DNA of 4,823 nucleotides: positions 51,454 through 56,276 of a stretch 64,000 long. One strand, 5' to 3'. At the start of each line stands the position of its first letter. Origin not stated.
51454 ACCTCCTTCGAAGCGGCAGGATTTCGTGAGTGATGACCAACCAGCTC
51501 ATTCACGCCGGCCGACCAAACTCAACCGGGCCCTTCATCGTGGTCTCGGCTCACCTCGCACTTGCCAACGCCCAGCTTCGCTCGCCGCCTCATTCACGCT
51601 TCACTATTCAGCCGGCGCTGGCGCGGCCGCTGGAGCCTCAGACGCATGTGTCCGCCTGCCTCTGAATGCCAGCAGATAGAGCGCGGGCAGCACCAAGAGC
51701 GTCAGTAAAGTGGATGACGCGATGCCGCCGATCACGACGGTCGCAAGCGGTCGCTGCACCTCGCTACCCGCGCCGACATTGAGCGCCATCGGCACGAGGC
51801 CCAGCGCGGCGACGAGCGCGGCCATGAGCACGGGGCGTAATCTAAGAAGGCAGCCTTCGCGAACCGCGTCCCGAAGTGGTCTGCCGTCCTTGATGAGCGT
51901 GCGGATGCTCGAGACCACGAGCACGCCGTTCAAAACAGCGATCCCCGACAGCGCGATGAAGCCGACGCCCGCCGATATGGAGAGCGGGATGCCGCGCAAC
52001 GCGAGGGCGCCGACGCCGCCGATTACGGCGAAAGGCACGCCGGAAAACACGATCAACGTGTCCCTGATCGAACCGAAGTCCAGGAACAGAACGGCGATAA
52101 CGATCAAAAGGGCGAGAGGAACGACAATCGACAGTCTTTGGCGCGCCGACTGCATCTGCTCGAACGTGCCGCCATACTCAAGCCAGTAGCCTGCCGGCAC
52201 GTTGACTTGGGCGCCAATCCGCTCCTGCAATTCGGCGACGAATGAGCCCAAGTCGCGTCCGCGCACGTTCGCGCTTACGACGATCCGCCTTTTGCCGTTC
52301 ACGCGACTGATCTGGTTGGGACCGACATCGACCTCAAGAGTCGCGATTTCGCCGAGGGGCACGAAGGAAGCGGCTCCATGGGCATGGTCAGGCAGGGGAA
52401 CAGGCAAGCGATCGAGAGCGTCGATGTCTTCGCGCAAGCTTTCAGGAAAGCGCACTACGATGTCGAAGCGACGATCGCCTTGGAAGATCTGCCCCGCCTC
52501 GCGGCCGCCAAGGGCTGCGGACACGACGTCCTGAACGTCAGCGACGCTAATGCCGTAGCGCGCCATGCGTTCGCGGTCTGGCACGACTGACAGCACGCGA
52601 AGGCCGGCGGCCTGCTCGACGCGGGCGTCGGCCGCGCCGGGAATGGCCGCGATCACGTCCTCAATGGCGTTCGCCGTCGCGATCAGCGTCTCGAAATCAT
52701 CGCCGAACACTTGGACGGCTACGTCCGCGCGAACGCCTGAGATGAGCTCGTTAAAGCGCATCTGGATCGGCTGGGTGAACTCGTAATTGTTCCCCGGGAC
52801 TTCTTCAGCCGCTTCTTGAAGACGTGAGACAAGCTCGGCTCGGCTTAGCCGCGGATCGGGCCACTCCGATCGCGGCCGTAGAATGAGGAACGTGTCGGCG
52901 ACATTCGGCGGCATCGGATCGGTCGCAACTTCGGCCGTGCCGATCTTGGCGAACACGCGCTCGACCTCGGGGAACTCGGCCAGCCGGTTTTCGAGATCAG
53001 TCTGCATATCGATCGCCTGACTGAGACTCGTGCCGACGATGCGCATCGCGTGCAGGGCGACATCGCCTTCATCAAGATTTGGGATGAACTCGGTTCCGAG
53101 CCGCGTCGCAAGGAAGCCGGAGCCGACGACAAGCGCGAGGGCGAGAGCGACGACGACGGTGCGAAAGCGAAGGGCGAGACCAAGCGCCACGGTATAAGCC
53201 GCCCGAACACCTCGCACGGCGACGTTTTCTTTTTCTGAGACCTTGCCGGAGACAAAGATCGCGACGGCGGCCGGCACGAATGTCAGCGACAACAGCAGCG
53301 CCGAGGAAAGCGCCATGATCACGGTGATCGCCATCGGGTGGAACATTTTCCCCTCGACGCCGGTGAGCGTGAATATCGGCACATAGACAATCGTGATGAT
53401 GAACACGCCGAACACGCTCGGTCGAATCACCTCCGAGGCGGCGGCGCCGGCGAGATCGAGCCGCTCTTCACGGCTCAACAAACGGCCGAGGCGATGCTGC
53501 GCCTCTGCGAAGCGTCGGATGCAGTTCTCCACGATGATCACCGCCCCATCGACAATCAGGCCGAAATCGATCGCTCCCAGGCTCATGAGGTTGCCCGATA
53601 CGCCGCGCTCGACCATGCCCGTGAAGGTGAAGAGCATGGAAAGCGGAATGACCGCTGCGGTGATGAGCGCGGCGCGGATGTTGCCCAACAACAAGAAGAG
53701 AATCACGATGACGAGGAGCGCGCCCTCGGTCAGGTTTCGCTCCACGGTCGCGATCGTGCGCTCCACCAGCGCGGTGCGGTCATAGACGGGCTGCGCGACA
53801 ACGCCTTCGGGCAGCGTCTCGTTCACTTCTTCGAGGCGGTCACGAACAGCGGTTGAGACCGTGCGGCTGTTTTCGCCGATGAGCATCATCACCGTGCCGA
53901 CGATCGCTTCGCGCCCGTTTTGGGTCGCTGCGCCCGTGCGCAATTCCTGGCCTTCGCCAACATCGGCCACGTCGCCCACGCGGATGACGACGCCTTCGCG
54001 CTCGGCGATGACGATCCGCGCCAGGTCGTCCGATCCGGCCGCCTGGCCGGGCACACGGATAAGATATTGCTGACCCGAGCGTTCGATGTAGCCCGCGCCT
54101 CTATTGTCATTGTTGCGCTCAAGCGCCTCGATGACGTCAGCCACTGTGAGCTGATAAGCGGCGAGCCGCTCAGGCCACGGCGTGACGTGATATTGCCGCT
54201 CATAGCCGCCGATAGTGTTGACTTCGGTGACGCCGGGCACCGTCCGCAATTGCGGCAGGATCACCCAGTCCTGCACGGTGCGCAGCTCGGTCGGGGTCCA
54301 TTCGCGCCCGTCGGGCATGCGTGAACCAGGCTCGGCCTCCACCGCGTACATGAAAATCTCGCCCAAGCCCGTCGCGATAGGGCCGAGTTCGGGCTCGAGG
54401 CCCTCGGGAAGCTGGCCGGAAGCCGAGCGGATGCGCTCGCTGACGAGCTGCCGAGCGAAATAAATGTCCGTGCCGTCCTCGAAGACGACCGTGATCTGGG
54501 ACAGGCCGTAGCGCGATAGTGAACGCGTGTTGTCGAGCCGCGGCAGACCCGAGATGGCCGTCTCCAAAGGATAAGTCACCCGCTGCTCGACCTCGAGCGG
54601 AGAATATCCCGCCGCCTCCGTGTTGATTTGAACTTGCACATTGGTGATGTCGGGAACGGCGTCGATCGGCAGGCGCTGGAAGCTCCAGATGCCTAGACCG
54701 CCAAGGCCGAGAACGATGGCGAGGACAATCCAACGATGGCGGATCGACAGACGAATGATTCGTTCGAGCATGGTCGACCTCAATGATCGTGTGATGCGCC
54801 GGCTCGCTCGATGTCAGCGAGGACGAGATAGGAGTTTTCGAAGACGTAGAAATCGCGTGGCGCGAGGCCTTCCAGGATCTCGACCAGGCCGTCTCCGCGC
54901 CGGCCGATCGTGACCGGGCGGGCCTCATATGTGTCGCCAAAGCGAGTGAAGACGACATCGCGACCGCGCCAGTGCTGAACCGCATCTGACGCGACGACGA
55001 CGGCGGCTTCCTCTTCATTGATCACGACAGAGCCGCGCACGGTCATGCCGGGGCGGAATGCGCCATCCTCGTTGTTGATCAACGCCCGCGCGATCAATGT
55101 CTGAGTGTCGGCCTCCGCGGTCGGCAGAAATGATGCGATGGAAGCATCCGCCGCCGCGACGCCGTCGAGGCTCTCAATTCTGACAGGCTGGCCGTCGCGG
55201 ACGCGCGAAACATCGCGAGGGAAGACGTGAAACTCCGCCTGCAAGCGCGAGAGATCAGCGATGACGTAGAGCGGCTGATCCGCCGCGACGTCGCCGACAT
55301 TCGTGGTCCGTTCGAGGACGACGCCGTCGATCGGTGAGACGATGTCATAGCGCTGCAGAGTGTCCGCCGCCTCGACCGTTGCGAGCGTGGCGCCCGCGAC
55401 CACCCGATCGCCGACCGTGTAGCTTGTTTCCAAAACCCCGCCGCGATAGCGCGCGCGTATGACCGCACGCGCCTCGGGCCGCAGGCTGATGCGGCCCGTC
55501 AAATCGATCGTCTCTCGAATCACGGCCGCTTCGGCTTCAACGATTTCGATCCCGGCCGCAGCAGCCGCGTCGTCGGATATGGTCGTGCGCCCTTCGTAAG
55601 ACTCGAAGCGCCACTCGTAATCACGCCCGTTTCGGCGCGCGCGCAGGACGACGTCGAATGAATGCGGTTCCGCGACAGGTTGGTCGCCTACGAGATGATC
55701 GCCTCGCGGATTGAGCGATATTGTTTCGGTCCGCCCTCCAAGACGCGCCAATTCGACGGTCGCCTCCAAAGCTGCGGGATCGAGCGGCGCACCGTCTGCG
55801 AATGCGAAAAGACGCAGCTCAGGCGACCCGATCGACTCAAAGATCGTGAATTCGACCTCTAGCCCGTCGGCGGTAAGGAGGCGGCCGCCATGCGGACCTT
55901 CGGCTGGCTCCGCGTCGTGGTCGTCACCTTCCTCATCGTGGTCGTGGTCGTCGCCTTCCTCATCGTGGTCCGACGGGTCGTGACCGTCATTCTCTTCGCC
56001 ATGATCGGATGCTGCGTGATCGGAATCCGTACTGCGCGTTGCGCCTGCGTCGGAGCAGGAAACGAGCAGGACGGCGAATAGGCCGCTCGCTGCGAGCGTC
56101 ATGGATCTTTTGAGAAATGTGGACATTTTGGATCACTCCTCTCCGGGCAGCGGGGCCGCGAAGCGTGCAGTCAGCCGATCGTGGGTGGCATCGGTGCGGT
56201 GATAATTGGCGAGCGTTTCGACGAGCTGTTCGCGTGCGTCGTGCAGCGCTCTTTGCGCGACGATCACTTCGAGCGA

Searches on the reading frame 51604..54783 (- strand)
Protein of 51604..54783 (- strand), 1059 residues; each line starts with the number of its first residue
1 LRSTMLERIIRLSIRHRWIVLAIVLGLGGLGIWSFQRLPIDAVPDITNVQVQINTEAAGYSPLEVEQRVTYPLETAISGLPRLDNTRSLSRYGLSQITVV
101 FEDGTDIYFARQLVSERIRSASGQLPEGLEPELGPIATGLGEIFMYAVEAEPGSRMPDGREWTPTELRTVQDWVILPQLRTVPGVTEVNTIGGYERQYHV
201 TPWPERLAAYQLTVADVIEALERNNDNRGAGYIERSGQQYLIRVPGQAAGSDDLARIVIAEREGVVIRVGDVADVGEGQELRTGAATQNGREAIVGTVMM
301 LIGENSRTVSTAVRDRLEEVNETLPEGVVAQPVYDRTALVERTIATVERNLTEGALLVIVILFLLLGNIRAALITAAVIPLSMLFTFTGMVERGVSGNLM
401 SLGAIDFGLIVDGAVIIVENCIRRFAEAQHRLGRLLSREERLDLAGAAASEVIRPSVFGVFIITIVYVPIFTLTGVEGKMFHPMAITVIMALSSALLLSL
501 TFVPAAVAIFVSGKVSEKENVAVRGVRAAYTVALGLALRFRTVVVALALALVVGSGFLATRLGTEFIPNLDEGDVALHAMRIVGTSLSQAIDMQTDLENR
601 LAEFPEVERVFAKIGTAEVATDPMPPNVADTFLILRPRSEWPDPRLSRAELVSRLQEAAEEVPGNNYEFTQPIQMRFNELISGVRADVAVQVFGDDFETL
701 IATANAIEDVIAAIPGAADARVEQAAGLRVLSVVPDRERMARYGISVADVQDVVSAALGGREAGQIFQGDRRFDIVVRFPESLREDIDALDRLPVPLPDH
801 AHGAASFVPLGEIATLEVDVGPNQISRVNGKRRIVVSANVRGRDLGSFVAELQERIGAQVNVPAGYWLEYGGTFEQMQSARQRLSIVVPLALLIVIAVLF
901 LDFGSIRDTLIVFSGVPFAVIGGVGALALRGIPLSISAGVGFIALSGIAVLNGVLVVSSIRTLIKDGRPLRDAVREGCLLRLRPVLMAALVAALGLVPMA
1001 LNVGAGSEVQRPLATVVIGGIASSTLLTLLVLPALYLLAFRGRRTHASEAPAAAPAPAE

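Call 8: search_protein_families(library=pfam, proteins=[window:51604-54783:-], max_evalue=0.01)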
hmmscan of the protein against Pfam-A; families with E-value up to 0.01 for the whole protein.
window:51604-54783:- (1059 aa): 1 family
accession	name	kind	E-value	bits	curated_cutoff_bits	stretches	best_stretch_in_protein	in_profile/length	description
PF00873.25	ACR_tran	-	0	1077.1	28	1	9-1038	1-1019/1021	AcrB/AcrD/AcrF family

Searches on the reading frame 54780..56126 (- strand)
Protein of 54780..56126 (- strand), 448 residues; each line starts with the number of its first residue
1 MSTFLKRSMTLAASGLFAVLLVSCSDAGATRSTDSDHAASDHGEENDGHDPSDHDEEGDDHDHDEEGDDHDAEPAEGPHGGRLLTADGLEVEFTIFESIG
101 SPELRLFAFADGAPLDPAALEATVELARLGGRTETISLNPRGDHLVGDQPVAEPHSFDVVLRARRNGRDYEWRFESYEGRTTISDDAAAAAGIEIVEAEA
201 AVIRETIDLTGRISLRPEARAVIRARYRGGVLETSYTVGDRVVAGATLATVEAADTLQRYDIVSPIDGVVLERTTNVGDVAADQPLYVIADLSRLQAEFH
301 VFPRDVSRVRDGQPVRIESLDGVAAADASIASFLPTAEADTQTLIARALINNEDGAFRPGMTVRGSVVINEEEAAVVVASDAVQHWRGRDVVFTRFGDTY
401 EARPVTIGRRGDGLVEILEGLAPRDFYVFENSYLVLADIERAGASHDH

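Call 8: search_protein_families(library=pfam, proteins=[window:54780-56126:-], max_evalue=0.01)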
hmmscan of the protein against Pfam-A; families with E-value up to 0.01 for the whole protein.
window:54780-56126:- (448 aa): 2 families
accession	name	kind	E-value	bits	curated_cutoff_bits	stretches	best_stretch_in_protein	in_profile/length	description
PF16576.10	HlyD_D23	-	4.1e-21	75.7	30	1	256-363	105-214/214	Barrel-sandwich domain of CusB or HlyD membrane-fusion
PF13437.12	HlyD_3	-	3.4e-19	70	22.2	1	262-360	2-106/106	HlyD family secretion protein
